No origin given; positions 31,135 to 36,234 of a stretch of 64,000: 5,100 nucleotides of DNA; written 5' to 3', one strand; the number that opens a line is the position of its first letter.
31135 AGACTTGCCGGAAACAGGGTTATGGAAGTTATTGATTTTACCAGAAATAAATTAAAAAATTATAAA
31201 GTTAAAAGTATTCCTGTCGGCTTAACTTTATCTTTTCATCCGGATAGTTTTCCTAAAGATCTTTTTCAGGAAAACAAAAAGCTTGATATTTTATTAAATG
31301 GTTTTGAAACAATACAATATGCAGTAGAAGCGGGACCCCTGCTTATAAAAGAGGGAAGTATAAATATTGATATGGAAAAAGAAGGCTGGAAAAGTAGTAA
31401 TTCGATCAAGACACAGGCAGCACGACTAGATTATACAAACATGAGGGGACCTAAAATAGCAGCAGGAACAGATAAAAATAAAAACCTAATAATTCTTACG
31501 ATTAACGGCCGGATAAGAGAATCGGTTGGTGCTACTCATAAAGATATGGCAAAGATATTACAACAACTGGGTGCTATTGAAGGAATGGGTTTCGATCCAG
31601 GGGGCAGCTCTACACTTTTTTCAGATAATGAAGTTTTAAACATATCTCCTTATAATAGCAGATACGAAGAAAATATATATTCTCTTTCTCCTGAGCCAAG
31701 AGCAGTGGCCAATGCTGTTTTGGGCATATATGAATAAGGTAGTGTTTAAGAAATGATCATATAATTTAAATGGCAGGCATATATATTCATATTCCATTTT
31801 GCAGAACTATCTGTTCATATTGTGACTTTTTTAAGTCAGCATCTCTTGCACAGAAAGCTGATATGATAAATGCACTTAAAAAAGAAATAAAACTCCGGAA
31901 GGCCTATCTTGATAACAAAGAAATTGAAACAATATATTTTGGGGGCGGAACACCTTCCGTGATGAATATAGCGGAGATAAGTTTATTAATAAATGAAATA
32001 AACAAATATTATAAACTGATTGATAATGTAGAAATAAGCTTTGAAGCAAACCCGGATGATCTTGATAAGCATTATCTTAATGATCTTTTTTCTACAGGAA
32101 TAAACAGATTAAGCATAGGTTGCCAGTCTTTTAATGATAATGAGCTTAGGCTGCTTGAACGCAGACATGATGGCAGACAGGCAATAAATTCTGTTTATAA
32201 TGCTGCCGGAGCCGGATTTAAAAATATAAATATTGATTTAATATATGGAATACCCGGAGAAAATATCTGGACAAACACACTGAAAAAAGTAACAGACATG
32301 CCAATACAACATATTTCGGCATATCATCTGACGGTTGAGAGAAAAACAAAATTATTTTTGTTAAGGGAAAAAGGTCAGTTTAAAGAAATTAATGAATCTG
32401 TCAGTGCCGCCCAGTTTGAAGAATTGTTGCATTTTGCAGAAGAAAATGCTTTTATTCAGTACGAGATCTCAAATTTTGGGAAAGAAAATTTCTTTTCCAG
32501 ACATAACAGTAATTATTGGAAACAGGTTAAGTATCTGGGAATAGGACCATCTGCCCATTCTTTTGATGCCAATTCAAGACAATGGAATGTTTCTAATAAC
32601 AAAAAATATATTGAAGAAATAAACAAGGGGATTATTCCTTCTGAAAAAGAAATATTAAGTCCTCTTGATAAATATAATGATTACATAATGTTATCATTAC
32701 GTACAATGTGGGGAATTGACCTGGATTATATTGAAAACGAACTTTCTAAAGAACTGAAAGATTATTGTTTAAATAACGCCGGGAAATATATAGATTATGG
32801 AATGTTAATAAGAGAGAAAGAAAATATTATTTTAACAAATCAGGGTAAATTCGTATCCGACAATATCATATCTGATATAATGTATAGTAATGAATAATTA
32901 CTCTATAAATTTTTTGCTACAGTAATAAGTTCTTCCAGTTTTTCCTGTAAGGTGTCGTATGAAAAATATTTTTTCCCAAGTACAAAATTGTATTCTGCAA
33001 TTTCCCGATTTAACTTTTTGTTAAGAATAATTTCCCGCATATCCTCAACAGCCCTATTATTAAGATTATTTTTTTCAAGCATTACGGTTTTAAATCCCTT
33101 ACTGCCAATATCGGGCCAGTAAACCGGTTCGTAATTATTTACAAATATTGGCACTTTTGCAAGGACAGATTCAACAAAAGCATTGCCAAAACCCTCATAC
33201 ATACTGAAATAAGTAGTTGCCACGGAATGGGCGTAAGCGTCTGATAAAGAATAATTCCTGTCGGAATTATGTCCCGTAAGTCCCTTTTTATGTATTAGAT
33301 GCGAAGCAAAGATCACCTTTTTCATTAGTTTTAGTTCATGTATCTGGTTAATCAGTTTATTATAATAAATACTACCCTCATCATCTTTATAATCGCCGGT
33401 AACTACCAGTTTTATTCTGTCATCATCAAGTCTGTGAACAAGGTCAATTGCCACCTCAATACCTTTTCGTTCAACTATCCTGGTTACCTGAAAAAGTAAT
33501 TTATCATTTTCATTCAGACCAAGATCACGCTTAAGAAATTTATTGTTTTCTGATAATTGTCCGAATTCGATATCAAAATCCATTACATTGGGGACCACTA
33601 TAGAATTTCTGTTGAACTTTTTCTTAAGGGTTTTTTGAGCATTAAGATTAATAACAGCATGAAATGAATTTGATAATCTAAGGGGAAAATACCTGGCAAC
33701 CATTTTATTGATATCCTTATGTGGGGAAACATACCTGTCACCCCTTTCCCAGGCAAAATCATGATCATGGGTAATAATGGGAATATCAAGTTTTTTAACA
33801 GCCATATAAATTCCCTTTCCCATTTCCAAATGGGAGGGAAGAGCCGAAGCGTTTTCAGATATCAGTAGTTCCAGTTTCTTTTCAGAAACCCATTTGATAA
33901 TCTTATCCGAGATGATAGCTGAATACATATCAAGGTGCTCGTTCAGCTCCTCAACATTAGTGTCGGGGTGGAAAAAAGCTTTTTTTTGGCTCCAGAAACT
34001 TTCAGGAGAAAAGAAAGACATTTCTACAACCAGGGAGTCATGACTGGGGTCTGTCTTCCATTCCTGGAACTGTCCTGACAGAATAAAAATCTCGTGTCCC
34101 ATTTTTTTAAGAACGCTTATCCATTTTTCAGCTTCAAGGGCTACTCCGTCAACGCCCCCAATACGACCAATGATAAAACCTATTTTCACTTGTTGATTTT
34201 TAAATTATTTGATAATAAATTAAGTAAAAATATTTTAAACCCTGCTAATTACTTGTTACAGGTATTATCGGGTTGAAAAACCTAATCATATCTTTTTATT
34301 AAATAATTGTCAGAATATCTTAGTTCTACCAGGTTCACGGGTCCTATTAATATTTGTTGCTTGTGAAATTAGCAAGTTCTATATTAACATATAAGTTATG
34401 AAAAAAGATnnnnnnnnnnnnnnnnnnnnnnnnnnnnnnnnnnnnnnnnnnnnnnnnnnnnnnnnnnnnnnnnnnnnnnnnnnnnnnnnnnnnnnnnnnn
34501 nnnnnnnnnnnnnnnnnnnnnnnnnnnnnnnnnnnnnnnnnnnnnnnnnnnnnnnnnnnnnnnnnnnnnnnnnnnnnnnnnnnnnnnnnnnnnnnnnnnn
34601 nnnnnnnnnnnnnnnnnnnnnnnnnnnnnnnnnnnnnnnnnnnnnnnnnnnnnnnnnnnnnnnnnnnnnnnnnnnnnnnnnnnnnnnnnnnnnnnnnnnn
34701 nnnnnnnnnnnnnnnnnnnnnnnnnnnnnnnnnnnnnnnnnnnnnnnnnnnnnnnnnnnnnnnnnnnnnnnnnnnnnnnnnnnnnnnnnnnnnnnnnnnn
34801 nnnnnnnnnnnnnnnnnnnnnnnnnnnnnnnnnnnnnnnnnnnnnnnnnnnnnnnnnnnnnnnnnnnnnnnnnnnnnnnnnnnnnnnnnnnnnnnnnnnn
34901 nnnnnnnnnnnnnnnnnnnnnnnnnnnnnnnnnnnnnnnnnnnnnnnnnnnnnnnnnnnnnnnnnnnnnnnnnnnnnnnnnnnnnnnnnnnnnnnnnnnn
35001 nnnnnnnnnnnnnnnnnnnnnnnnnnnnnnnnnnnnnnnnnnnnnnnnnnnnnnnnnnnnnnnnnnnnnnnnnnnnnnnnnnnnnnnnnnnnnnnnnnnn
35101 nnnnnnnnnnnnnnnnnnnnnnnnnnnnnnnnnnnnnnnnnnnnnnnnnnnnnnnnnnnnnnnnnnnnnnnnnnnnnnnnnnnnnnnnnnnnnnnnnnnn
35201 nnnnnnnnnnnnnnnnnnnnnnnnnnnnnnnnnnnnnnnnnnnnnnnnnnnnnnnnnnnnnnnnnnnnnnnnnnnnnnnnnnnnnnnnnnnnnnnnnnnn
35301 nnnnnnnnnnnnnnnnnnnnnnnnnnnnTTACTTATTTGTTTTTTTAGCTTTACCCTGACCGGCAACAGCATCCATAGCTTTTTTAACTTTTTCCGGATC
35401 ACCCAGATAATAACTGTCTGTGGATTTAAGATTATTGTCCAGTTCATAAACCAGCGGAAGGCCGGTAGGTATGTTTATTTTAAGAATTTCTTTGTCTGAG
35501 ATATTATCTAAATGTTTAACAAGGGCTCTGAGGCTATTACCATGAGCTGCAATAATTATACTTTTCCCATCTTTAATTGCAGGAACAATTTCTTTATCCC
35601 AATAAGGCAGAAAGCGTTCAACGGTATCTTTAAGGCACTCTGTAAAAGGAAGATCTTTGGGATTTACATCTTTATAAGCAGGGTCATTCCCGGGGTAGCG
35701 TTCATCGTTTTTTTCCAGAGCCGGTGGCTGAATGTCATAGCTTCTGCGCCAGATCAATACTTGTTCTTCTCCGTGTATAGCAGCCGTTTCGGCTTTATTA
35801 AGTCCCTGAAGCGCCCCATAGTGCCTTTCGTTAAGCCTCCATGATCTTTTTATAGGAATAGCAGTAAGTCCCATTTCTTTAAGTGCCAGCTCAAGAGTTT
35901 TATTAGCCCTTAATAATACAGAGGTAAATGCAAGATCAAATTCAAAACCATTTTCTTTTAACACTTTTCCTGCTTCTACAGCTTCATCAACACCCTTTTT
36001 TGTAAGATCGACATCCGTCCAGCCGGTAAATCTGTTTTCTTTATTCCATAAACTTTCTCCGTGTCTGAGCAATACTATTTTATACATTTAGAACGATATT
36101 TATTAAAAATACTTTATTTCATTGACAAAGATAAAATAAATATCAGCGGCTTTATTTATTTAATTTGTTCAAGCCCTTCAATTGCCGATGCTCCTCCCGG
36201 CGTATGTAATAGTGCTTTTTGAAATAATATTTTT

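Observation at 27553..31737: Signal-less 1394-aa fusion of a GT-B glycosyltransferase module with a NAGPA-type phosphodiester glycosidase module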

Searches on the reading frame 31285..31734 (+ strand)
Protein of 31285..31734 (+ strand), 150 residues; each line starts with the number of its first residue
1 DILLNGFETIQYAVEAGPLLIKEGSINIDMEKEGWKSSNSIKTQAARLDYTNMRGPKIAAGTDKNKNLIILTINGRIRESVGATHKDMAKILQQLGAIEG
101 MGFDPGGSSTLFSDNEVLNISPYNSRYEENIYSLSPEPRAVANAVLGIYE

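Call 78: search_solved_structures(query=A5, max_evalue=0.1, show_alignments=5)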
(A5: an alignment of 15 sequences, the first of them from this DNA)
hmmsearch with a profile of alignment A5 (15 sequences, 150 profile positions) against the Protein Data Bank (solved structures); distinct sequences matched with E-value up to 0.1: 8.
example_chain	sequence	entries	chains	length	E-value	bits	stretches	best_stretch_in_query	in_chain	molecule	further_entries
6u11_A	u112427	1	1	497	1.5e-10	44.4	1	37-145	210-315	EGF-like domain-containing protein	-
5h3k_A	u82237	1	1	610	6.7e-08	35.8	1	7-124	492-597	Slr0280 protein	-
6pki_A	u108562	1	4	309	1.5e-07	34.6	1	46-120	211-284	N-acetylglucosamine-1-phosphodiester alpha-N-acetylglucosaminidase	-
6pkg_A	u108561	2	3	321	2.8e-07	33.7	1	49-120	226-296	N-acetylglucosamine-1-phosphodiester alpha-N-acetylglucosaminidase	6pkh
6pku_A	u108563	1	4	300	3e-07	33.6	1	50-146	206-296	N-acetylglucosamine-1-phosphodiester alpha-N-acetylglucosaminidase (NAGPA)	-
3ohg_A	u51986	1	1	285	3.1e-07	33.6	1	55-120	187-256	Uncharacterized protein from DUF2233 family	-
6pky_A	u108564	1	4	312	4.6e-07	33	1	52-146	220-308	N-acetylglucosamine-1-phosphodiester alpha-N-acetylglucosaminidase (NAGPA)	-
6ozd_A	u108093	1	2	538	1.1e-05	28.5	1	54-118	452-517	Putative exported protein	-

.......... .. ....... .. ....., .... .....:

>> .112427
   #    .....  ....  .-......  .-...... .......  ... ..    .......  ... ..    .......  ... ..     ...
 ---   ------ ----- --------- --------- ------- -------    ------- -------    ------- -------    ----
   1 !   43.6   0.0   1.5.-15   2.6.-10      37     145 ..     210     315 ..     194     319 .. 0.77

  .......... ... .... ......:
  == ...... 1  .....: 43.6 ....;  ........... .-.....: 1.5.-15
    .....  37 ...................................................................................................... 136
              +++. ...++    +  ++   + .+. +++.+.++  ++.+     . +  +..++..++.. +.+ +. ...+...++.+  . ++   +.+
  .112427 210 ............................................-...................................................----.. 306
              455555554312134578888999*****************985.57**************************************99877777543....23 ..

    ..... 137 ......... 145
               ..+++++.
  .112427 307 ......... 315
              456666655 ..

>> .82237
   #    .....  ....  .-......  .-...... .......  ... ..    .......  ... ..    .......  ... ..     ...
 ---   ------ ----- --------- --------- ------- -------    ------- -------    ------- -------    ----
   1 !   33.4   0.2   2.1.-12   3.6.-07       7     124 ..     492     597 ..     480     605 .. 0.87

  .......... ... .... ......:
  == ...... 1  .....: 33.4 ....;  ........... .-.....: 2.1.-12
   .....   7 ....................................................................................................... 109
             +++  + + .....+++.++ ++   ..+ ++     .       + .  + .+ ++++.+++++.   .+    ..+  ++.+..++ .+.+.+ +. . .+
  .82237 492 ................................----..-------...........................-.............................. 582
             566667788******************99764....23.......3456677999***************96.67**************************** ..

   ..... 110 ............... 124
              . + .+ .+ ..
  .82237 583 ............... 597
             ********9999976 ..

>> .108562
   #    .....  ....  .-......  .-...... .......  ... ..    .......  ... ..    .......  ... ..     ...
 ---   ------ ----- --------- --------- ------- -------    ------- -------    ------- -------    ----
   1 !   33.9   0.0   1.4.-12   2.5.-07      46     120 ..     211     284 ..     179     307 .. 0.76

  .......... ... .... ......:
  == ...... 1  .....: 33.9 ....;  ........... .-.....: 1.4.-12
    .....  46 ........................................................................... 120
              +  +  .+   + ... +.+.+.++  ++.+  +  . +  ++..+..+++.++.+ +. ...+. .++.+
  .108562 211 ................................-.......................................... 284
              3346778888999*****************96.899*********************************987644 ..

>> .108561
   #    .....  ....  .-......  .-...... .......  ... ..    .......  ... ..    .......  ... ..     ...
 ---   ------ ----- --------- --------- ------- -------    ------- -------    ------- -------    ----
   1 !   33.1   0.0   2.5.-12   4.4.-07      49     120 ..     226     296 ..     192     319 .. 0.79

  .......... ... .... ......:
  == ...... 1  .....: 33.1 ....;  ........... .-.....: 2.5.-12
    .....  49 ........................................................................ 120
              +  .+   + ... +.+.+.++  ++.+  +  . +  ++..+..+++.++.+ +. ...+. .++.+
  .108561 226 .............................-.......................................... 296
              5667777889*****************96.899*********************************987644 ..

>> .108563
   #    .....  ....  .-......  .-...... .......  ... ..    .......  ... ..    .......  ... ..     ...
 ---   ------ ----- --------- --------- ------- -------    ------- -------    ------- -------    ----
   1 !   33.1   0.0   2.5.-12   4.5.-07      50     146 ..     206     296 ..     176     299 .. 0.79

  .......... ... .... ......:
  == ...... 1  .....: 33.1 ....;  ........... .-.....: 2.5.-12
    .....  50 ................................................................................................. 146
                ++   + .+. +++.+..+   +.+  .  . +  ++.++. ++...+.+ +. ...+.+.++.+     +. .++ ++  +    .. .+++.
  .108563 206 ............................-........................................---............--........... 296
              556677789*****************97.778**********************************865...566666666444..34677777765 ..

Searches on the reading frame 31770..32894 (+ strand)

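Call 7: search_protein_families(library=pfam, proteins=[window:31770-32894:+], max_evalue=0.01)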
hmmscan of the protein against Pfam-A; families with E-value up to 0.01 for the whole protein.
window:31770-32894:+ (375 aa): 2 families
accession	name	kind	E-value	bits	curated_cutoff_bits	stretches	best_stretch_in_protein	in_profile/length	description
PF04055.27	Radical_SAM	-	1.1e-23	84.7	29.5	1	5-167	1-157/166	Radical SAM superfamily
PF06969.22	HemN_C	-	7.7e-08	32.7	24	1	296-362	1-67/67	HemN C-terminal domain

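Call 8: search_protein_families(library=ncbifam, proteins=[window:31770-32894:+], max_evalue=0.01)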
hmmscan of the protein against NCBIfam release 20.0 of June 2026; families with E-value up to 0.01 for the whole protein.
window:31770-32894:+ (375 aa): 27 families (the best 25 are shown)
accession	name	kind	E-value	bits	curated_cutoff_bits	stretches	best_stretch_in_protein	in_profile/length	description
TIGR00539.1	hemN_rel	equivalog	9.1e-79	265.2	205.4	1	4-357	3-355/361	radical SAM family heme chaperone HemW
NF005133.0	PRK06582.1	equivalog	8.9e-68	229.1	597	1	4-370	14-388/390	coproporphyrinogen III oxidase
TIGR04107.1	rSAM_HutW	equivalog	1.7e-52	178.7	400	1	4-371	42-415/419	heme anaerobic degradation radical SAM methyltransferase ChuW/HutW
NF006067.1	PRK08208.1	equivalog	9.2e-47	159.9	380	1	3-369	37-413/427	STM4012 family radical SAM protein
NF004567.0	PRK05904.1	equivalog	1.1e-46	159.7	355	1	4-332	9-321/353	coproporphyrinogen III oxidase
TIGR00538.1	hemN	equivalog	5.5e-44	150.7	324.95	1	4-367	52-435/454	oxygen-independent coproporphyrinogen III oxidase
TIGR03994.1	rSAM_HemZ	equivalog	7.7e-44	150.4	321.4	1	3-219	86-306/401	coproporphyrinogen dehydrogenase HemZ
NF006385.0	PRK08629.1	equivalog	7.8e-37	127.1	355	1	4-363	55-406/439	coproporphyrinogen III oxidase family protein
NF006064.0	PRK08207.2-2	equivalog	9.6e-35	120.5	504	1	3-233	146-380/465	coproporphyrinogen III oxidase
NF006060.0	PRK08207.1-3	equivalog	3.8e-33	115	653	1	3-197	151-354/477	coproporphyrinogen III oxidase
NF006061.0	PRK08207.1-4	equivalog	1.2e-30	106.8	702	1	4-231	176-410/501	coproporphyrinogen III oxidase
NF006059.0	PRK08207.1-1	equivalog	3.9e-26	91.8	1012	1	3-231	173-408/496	coproporphyrinogen III oxidase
NF006063.0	PRK08207.2-1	equivalog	1.2e-24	86.8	1074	1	4-198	195-397/518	coproporphyrinogen III oxidase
NF006062.0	PRK08207.1-5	equivalog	1.9e-24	86.4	1007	1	3-196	150-352/476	coproporphyrinogen III oxidase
NF006065.0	PRK08207.2-4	equivalog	3.2e-23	82.5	922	1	2-233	169-410/484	coproporphyrinogen III oxidase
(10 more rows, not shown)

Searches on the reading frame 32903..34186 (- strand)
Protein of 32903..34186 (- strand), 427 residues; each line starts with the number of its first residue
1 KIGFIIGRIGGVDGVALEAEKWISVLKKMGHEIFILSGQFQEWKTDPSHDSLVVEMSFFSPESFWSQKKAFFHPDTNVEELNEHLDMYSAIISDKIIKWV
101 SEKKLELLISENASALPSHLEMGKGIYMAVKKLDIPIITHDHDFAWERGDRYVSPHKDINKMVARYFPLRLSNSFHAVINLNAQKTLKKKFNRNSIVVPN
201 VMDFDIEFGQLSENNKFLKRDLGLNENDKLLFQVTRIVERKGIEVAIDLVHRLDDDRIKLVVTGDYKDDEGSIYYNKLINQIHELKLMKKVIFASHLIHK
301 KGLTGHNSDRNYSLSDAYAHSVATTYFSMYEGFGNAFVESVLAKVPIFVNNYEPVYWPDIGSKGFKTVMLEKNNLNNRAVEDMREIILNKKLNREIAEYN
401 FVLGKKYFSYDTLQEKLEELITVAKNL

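Call 7: search_protein_families(library=pfam, proteins=[window:32903-34186:-], max_evalue=0.01)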
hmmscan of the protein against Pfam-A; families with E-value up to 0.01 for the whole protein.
window:32903-34186:- (427 aa): 2 families
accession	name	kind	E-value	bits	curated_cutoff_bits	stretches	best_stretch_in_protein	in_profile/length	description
PF00534.26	Glycos_transf_1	-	5.6e-15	55.7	26.4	1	217-399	4-168/172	Glycosyl transferases group 1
PF13692.12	Glyco_trans_1_4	-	9.1e-06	26.4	27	1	230-352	3-108/142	Glycosyl transferases group 1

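Call 8: search_protein_families(library=ncbifam, proteins=[window:32903-34186:-], max_evalue=0.01)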
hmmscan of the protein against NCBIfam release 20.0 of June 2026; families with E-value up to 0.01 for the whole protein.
window:32903-34186:- (427 aa): 14 families
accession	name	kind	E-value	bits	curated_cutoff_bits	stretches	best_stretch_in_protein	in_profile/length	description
NF041101.1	manno_glu_gly_synth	equivalog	2.2e-59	201.4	640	1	1-421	2-431/431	mannosylglucosylglycerate synthase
NF038298.1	EPS_HpsO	equivalog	4e-07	29.1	575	1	180-402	154-365/388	hormogonium polysaccharide biosynthesis glycosyltransferase HpsO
NF012028.0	PRK15484.1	subfamily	3.6e-06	26.3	618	1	196-285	164-255/380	lipopolysaccharide N-acetylglucosaminyltransferase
NF038295.1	EPS_HpsP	equivalog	3.7e-06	26.2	550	1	195-415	178-378/388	hormogonium polysaccharide biosynthesis glycosyltransferase HpsP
NF047684.1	TeichurnBiosyTuaC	equivalog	3.9e-06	26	550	1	175-267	168-257/391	teichuronic acid biosynthesis protein TuaC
NF038255.1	exopoly_VpsD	equivalog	3.3e-05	22.9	300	1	185-348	169-310/381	VpsD family glycosyltransferase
TIGR04047.1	MSMEG_0565_glyc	hypoth_equivalog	5.3e-05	22.5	259.85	1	179-355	145-311/373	MSMEG_0565 family glycosyltransferase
TIGR02095.1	glgA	subfamily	5.8e-05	21.9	328.45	1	208-266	272-332/477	glycogen/starch synthase, ADP-glucose type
TIGR04007.1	wcaI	equivalog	0.00062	18.5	800.45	1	196-265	199-268/407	colanic acid biosynthesis glycosyltransferase WcaI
NF007640.0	PRK10307.1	subfamily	0.0017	17.4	276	1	185-265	185-267/411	WcaI family glycosyltransferase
TIGR04157.1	glyco_rSAM_CFB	subfamily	0.0029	16.7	400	1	194-267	194-268/406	TIGR04157 family glycosyltransferase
NF053513.1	Gtran_IagA_BgsA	equivalog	0.0035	16.4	460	1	192-394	126-304/333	LTA glycolipid anchor biosynthesis glycosyltransferase, IagA/BgsA family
NF053787.1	GlcN_PG_synth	equivalog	0.0049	15.7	480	1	129-265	101-233/361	N-acetylglucosaminyl phosphatidylglycerol synthase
NF001900.0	PRK00654.1-3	equivalog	0.0071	14.8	509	0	211-265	253-312/481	glycogen synthase GlgA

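Call 83: search_protein_families(library=padloc, proteins=[window:32903-34186:-], max_evalue=0.01)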
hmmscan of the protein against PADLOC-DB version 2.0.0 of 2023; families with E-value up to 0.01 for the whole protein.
window:32903-34186:- (427 aa): 0 families

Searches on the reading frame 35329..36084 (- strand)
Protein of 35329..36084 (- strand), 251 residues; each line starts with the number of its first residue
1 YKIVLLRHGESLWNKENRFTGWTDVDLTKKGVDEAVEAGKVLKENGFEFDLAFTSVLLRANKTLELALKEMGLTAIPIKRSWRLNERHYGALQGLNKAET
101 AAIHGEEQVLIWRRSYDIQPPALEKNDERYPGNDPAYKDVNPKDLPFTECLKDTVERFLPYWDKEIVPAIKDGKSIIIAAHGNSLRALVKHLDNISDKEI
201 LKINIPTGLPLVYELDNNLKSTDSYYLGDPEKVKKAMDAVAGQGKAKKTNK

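Call 7: search_protein_families(library=pfam, proteins=[window:35329-36084:-], max_evalue=0.01)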
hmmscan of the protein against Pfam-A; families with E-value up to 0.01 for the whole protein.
window:35329-36084:- (251 aa): 1 family
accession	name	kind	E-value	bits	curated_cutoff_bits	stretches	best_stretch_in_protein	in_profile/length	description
PF00300.27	His_Phos_1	-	3.3e-33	115.4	21.7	2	3-125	1-118/194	Histidine phosphatase superfamily (branch 1)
